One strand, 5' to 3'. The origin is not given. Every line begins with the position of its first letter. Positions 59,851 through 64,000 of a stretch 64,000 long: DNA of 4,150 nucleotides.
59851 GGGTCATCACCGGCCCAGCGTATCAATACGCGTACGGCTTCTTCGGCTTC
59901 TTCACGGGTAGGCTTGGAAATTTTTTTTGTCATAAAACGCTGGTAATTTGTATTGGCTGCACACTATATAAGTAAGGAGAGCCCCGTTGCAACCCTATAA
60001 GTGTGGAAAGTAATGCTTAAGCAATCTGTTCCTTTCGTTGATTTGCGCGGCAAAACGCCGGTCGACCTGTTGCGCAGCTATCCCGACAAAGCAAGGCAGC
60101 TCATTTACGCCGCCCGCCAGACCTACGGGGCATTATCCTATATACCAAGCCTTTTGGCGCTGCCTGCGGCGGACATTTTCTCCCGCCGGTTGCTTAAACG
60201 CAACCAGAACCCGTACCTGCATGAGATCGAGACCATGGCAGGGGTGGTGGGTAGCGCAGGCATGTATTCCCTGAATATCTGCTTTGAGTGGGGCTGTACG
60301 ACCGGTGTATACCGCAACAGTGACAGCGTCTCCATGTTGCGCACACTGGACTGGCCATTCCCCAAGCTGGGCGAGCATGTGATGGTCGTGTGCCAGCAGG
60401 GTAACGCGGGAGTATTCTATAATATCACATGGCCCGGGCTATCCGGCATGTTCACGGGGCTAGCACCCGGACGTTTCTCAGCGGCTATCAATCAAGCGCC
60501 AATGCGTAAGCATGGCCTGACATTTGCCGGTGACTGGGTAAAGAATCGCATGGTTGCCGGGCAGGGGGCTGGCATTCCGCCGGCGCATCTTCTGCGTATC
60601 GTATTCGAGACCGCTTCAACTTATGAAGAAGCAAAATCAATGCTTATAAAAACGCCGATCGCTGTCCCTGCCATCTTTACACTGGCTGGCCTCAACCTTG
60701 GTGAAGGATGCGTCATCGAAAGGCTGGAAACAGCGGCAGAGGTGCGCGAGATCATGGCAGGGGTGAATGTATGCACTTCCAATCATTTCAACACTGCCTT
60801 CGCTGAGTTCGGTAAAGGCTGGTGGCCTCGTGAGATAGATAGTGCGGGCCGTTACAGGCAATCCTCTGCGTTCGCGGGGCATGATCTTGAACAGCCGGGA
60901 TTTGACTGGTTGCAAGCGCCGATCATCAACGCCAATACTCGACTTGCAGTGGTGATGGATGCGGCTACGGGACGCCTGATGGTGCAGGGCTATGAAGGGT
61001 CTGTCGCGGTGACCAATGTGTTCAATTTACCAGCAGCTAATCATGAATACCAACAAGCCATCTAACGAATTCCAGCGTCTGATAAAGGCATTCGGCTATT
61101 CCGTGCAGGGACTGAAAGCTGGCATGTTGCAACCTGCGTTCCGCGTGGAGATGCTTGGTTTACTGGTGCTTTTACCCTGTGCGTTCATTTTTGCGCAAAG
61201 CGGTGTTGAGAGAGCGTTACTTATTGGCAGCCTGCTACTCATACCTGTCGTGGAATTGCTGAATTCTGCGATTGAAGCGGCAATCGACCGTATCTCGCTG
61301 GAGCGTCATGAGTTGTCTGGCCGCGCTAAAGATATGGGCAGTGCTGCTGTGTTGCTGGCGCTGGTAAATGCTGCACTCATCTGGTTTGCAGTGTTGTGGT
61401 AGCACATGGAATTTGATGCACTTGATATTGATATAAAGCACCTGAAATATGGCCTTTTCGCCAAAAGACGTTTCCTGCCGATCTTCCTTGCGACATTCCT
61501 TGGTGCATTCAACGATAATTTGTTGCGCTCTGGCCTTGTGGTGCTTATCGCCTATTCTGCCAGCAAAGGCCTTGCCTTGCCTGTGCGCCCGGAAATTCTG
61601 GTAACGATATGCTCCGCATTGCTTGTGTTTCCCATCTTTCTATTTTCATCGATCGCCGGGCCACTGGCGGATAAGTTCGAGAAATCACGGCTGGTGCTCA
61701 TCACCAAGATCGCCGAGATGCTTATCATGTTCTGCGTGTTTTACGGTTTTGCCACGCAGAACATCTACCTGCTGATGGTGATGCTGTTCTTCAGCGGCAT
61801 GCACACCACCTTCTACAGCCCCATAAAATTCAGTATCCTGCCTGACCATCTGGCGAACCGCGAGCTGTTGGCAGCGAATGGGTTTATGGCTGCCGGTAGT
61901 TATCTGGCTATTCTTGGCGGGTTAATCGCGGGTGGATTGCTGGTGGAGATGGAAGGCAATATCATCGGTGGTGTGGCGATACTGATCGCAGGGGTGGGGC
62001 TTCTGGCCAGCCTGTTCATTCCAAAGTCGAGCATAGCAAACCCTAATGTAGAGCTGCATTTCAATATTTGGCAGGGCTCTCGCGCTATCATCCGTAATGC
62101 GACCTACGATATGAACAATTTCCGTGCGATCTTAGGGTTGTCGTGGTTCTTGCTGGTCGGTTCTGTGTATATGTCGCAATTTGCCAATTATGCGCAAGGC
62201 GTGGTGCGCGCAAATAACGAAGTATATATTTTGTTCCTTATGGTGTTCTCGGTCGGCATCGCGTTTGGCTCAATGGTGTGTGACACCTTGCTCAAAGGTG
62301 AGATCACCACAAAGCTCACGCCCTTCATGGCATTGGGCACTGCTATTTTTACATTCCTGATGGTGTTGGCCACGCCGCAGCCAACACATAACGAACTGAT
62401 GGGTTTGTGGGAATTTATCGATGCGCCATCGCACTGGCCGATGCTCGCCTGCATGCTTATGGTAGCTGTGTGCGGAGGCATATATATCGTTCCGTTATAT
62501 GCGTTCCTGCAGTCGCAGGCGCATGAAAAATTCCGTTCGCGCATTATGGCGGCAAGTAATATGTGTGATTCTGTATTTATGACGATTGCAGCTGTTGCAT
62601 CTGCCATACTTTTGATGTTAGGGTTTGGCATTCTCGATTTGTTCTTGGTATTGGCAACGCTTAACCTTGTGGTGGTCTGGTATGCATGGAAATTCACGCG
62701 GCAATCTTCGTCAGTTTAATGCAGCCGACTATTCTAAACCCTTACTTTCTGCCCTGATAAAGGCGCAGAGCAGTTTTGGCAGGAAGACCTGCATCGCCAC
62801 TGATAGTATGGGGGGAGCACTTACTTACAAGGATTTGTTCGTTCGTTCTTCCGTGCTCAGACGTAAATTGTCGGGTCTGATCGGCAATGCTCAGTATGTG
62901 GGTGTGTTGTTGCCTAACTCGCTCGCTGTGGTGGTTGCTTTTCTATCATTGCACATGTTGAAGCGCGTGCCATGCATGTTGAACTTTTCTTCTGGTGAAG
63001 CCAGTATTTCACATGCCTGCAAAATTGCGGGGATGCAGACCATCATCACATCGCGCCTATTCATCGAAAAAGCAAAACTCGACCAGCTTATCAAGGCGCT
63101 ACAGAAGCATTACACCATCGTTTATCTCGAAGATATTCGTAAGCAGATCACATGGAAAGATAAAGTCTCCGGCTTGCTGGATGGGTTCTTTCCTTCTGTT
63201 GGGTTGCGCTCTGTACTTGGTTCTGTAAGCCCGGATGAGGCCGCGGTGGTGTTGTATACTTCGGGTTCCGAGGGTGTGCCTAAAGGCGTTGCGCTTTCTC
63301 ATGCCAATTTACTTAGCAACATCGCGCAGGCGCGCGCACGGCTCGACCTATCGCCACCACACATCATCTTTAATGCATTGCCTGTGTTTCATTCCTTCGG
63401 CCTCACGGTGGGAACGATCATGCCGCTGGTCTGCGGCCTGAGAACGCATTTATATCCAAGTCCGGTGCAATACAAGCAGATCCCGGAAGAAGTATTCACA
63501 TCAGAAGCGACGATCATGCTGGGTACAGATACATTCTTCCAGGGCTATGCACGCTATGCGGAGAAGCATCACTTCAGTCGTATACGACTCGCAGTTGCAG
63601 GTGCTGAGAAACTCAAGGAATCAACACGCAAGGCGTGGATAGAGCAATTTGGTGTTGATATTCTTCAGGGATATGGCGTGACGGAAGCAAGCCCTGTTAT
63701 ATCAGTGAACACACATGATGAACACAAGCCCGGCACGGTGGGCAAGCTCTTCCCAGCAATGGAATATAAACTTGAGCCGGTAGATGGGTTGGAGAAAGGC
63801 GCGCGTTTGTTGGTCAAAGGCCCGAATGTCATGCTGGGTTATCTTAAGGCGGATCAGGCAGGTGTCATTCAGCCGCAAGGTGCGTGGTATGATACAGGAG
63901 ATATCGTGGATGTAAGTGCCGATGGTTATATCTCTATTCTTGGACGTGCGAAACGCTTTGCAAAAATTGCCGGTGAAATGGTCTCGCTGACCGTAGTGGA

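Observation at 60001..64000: Apparent lipid-salvage operon: ceramidase-like amidase, DgkA, LplT-like flippase and acyl-ACP synthetase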

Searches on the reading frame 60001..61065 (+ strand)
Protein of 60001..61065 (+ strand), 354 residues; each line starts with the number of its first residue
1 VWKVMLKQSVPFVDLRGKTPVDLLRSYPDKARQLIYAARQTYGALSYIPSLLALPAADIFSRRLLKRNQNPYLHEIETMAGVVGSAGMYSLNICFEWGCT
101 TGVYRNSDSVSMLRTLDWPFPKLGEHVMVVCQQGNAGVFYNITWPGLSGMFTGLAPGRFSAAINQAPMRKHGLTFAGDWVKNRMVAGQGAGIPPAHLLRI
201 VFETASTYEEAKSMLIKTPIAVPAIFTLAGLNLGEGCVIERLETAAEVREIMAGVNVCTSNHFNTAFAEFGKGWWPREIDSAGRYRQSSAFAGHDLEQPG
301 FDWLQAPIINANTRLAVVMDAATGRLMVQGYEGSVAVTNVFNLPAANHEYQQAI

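Call 3: search_protein_families(library=pfam, proteins=[window:60001-61065:+], max_evalue=0.01)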
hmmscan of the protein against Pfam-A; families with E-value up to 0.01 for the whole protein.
window:60001-61065:+ (354 aa): 2 families
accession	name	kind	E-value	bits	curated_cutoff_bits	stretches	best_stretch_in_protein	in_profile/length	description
PF02275.23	CBAH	-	1.4e-05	25.3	20.4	1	99-256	1-172/316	Linear amide C-N hydrolases, choloylglycine hydrolase family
PF03417.21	AAT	-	2.6e-05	24.5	23.2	1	111-265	8-144/225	Acyl-coenzyme A:6-aminopenicillanic acid acyl-transferase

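Call 4: search_protein_families(library=ncbifam, proteins=[window:60001-61065:+], max_evalue=0.01)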
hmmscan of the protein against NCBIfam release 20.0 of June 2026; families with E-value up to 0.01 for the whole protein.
window:60001-61065:+ (354 aa): 1 family
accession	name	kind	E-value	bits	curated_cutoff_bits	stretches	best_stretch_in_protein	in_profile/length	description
NF040521.1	C45_proenzyme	subfamily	8.1e-18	64.8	85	1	62-291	46-265/313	C45 family autoproteolytic acyltransferase/hydrolase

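Call 10: find_homologous_proteins(query=window:60001-61065:+)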
Query window:60001-61065:+ (354 aa): 2315 proteins with E <= 0.001 among 5738 candidates; the best 120 are listed.
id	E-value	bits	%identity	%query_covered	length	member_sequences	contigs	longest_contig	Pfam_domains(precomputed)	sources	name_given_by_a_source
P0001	1.6e-237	805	100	99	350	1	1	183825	PF02275.24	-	-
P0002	9.3e-198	674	81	99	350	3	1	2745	-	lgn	-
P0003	6.9e-180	615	75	98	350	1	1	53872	-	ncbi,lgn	-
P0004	3.4e-179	613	72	99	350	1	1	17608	-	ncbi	-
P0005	4.4e-163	560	65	99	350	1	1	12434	-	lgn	-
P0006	7.6e-158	543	65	99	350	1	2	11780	-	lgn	-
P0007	5.0e-157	540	65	99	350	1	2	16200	-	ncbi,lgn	ncbi:MAG: hypothetical protein AB7L92_05730 [Alphaproteobacteria bacterium]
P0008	7.5e-151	520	63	98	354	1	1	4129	-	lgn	-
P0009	1.2e-149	516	64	99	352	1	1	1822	-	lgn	-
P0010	2.7e-149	515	62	99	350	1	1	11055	-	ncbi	-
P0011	1.7e-148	512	63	99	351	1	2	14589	-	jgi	-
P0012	1.0e-147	510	61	99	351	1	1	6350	-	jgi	jgi:hypothetical protein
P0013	1.4e-147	509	63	99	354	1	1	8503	-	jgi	jgi:hypothetical protein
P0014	4.9e-147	507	62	99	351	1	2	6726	-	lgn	-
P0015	6.4e-147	507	61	99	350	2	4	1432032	-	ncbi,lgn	-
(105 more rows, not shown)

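Call 29: search_protein_representatives(protein=window:60013-61065:+)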
Query: 350 residues. Proteins with E-value up to 0.001 (for the whole library): 1221; up to 1e-10: 544; up to 1e-30: 196. The best 150 are listed.
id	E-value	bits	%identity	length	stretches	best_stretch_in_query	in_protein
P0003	2.0e-180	615.5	75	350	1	1-344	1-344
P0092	5.5e-132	456.2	59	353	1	1-342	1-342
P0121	3.7e-105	368.0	51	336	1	15-339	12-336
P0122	3.5e-93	328.6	49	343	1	17-339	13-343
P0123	2.8e-91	322.3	50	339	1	5-340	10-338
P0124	6.0e-86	304.8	45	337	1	4-337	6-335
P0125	2.3e-81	289.8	43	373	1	5-339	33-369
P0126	1.1e-80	287.5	46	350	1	9-330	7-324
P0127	6.1e-80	285.1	48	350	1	2-343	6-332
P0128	1.6e-78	280.4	42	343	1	4-337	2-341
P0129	2.8e-78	279.6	42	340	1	5-335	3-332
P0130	1.4e-77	277.3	44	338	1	17-336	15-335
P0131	5.9e-77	275.2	42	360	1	5-339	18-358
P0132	9.6e-75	268.0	53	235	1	108-338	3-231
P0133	9.8e-73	261.4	48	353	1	5-342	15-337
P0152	1.3e-60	221.5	41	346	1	5-335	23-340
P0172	6.5e-55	202.8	48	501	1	4-227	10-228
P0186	3.7e-52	193.7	37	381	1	6-338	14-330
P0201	1.6e-48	181.8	39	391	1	31-331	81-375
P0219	1.1e-44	169.2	38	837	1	49-339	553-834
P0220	2.0e-44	168.3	38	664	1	47-335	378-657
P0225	3.3e-44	167.5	36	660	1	21-334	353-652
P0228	1.7e-43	165.3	33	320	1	5-338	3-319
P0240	1.4e-41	158.9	37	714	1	50-336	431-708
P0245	5.6e-40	153.7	36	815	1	43-333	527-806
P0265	4.8e-37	144.0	37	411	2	40-168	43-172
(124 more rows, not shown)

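Call 30: search_protein_families(library=pfam, proteins=[P0219, P0220, P0225, P0240, P0245, P0172, P0265, P0201], max_evalue=0.001)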
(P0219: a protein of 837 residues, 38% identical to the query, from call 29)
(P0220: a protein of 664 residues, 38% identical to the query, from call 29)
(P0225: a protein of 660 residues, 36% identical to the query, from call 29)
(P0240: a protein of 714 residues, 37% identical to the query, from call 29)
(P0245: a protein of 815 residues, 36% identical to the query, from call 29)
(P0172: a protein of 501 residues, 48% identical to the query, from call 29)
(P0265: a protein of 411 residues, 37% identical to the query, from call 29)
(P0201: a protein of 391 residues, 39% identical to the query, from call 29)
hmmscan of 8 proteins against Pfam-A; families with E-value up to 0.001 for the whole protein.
P0219 (837 aa): 1 family
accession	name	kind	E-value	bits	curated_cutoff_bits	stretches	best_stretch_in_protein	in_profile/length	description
PF03417.21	AAT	-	2.2e-06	28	23.2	1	685-786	63-169/225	Acyl-coenzyme A:6-aminopenicillanic acid acyl-transferase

P0220 (664 aa): 1 family
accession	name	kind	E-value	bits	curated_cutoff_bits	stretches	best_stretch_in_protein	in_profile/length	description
PF03417.21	AAT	-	1.6e-06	28.4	23.2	1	505-612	56-168/225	Acyl-coenzyme A:6-aminopenicillanic acid acyl-transferase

P0225 (660 aa): 1 family
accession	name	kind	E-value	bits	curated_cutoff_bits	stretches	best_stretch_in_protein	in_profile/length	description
PF03417.21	AAT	-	7e-06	26.3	23.2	1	511-610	66-170/225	Acyl-coenzyme A:6-aminopenicillanic acid acyl-transferase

P0240 (714 aa): 1 family
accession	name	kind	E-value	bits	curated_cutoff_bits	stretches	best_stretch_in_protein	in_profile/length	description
PF03417.21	AAT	-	5.1e-06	26.8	23.2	1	562-663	63-169/225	Acyl-coenzyme A:6-aminopenicillanic acid acyl-transferase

P0245 (815 aa): 1 family
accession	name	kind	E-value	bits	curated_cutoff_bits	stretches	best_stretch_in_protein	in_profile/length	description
PF03417.21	AAT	-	0.00013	22.1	23.2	1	662-766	62-171/225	Acyl-coenzyme A:6-aminopenicillanic acid acyl-transferase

P0172 (501 aa): 1 family
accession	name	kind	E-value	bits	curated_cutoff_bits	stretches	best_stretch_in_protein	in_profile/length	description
PF00722.28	Glyco_hydro_16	-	1.1e-17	64.5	22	1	318-495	11-173/175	Glycosyl hydrolases family 16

P0265 (411 aa): 1 family
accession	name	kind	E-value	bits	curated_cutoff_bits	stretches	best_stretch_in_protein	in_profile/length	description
PF03417.21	AAT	-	3.7e-07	30.5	23.2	1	223-341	76-184/225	Acyl-coenzyme A:6-aminopenicillanic acid acyl-transferase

P0201 (391 aa): 0 families

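Call 57: find_encoding_contigs(protein=P0228, flank=6000, max_places=3)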
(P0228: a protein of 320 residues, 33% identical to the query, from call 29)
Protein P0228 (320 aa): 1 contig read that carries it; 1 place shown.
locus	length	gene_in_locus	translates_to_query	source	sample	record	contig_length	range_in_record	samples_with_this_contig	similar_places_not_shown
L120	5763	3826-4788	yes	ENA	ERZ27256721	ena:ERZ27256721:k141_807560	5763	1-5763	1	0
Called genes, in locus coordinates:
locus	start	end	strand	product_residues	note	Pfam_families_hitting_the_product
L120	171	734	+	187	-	PF20803:PaaX_M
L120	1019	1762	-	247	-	PF00175:NAD_binding_1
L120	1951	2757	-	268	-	-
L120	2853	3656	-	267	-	-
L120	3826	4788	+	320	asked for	-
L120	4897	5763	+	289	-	?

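Call 58: find_encoding_contigs(protein=P0128, flank=6000, max_places=2)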
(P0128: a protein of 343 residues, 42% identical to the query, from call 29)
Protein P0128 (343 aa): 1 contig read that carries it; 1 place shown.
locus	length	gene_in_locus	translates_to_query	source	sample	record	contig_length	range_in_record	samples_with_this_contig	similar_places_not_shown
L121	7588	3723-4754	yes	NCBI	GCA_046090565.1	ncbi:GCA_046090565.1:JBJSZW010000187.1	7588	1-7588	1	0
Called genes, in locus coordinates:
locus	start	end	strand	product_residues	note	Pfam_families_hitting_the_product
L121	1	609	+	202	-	PF00005:ABC_tran, PF13304:AAA_21 (faint)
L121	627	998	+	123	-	PF07238:PilZ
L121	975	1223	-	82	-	-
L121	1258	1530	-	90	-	-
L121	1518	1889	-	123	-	-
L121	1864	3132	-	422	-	PF04932:Wzy_C (weak)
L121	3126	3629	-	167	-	PF02357:NusG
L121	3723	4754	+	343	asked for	-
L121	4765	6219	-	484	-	PF01637:ATPase_2, PF13191:AAA_16 (faint), PF13173:AAA_14 (weak), PF13401:AAA_22 (weak)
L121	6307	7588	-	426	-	PF00733:Asn_synthase, PF02540:NAD_synthase (weak), PF06508:QueC (weak)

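Call 59: find_encoding_contigs(protein=P0152, flank=6000, max_places=2)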
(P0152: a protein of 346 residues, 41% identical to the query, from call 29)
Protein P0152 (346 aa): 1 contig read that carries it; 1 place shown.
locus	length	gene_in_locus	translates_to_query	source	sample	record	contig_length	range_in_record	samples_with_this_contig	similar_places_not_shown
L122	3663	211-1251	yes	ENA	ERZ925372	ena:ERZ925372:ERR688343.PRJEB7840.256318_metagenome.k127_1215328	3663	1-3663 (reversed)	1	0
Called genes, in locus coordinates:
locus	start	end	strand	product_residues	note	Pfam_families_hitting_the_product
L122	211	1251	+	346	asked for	-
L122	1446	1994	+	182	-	PF00829:Ribosomal_L21p, PF07382:HC2 (faint)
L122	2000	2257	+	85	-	PF01016:Ribosomal_L27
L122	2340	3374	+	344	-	PF01018:GTP1_OBG, PF01926:MMR_HSR1, PF02421:FeoB_N (weak)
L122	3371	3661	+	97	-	?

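Call 60: find_encoding_contigs(protein=P0186, flank=6000, max_places=2)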
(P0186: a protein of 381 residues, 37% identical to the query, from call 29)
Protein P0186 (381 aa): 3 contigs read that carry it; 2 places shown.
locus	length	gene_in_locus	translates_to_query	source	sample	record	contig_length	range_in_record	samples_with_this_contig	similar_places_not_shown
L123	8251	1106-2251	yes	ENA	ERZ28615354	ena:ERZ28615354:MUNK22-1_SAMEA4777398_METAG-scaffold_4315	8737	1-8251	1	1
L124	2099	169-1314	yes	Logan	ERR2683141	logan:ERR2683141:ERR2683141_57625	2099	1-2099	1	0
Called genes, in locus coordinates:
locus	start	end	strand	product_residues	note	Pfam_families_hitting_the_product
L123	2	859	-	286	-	?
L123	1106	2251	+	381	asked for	-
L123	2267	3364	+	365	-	PF00805:Pentapeptide (faint)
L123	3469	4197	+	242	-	PF01138:RNase_PH, PF03725:RNase_PH_C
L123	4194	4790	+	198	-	PF01725:Ham1p_like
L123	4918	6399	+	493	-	PF00089:Trypsin, PF13365:Trypsin_2, PF00595:PDZ, PF13180:PDZ_2, PF17820:PDZ_6, PF00595:PDZ (weak), PF17820:PDZ_6 (weak)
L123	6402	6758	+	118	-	-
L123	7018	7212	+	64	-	-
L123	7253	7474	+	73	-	-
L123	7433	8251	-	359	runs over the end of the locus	PF02492:cobW, PF07683:CobW_C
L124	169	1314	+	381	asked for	-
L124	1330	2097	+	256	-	?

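Call 61: find_encoding_contigs(protein=P0219, flank=6000, max_places=2)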
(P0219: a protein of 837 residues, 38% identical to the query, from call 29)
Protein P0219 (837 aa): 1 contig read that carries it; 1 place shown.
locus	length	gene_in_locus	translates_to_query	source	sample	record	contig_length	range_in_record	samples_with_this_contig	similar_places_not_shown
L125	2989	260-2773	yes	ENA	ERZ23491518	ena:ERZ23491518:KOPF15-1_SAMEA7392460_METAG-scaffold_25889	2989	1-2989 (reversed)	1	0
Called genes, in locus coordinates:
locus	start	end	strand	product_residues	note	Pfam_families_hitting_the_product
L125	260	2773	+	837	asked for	PF03417:AAT (weak)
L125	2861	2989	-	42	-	?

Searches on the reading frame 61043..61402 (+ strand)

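Call 3: search_protein_families(library=pfam, proteins=[window:61043-61402:+], max_evalue=0.01)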
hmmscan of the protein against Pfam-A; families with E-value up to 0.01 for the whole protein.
window:61043-61402:+ (119 aa): 1 family
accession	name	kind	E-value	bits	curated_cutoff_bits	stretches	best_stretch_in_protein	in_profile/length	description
PF01219.24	DAGK_prokar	-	1.7e-29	102.1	22.3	1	18-118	1-102/102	Prokaryotic diacylglycerol kinase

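Call 4: search_protein_families(library=ncbifam, proteins=[window:61043-61402:+], max_evalue=0.01)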
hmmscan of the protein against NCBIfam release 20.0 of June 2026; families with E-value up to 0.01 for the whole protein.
window:61043-61402:+ (119 aa): 0 families

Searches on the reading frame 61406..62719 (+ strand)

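Call 3: search_protein_families(library=pfam, proteins=[window:61406-62719:+], max_evalue=0.01)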
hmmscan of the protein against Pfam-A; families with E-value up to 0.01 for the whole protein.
window:61406-62719:+ (437 aa): 2 families
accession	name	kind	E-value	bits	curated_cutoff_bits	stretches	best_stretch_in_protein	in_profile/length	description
PF07690.21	MFS_1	-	1.2e-16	61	33.4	2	26-326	1-291/347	Major Facilitator Superfamily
PF05977.19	MFS_3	-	6.2e-09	35.3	27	1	66-320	47-302/524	Transmembrane secretion effector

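Call 4: search_protein_families(library=ncbifam, proteins=[window:61406-62719:+], max_evalue=0.01)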
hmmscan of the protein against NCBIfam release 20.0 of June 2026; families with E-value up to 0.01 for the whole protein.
window:61406-62719:+ (437 aa): 5 families
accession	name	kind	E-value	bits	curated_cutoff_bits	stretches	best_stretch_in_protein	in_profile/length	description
NF005291.0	PRK06814.1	equivalog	4.7e-115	385.8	1349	1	15-432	5-423/1140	acyl-[ACP]--phospholipid O-acyltransferase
NF006386.0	PRK08633.1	equivalog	4.6e-59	200.2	1221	1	21-427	9-406/1147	acyl-[ACP]--phospholipid O-acyltransferase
NF008397.0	PRK11195.1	equivalog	2.2e-24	86.3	297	1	20-434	2-399/414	lysophospholipid transporter LplT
TIGR00900.1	2A0121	subfamily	1.2e-17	64.4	319.6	1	66-402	36-359/364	H+ Antiporter protein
TIGR00880.1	2_A_01_02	superfamily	3.7e-07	30.4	131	1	78-207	12-139/141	multidrug resistance protein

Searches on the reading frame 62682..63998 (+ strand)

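Call 3: search_protein_families(library=pfam, proteins=[window:62682-63998:+], max_evalue=0.01)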
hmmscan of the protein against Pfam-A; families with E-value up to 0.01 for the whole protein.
window:62682-63998:+ (439 aa): 1 family
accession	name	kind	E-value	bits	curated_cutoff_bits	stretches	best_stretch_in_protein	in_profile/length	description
PF00501.34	AMP-binding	-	2.1e-57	195.1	29.9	1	33-388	9-384/384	AMP-binding enzyme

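Call 4: search_protein_families(library=ncbifam, proteins=[window:62682-63998:+], max_evalue=0.01)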
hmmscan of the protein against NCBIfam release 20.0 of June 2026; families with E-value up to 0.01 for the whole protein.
window:62682-63998:+ (439 aa): 95 families (the best 25 are shown)
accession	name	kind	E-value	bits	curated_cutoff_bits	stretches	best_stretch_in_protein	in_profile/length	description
NF005291.0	PRK06814.1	equivalog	6.8e-182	607.1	1349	1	12-439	624-1048/1140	acyl-[ACP]--phospholipid O-acyltransferase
NF005959.0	PRK08043.1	equivalog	2.5e-121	406.2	886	1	19-439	204-629/719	bifunctional acyl-ACP--phospholipid O-acyltransferase/long-chain-fatty-acid--ACP ligase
NF006386.0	PRK08633.1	equivalog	2.6e-113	379.8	1221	1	16-439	612-1057/1147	acyl-[ACP]--phospholipid O-acyltransferase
NF004971.0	PRK06334.1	equivalog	5.1e-58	197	847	1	18-437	18-446/539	long chain fatty acid--[acyl-carrier-protein] ligase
NF004837.0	PRK06187.1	subfamily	1.5e-50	172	476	1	30-435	19-434/531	long-chain-fatty-acid--CoA ligase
NF004114.0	PRK05605.1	equivalog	5.8e-50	170.2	766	1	181-426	217-472/575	long-chain-fatty-acid--CoA ligase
TIGR01733.1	AA-adenyl-dom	subfamily_domain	6.2e-39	133.9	317.4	1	48-436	1-391/409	amino acid adenylation domain-containing protein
NF005702.0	PRK07514.1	subfamily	1.3e-38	132.6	558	1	40-425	23-402/506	malonyl-CoA synthase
NF004229.0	PRK05677.1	subfamily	2.7e-38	131.8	879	1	182-431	204-463/563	long-chain-fatty-acid--CoA ligase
NF006523.0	PRK08974.1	equivalog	8.5e-37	126.5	884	1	179-431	200-462/561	long-chain-fatty-acid--CoA ligase FadD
NF005463.0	PRK07059.1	subfamily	1.6e-34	119.3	869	1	181-431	200-465/557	long-chain-fatty-acid--CoA ligase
NF005858.0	PRK07787.1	subfamily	1.7e-33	115.8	575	1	46-423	26-373/471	acyl-CoA synthetase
NF005714.0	PRK07529.1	subfamily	3.2e-33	114.9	632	1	180-425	212-477/640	acyl-CoA synthetase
TIGR01923.1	menE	equivalog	3.8e-33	115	330.15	1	48-426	1-351/442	o-succinylbenzoate--CoA ligase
NF005801.1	PRK07656.1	equivalog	2.8e-32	112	657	1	27-425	9-405/500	FadD3 family acyl-CoA ligase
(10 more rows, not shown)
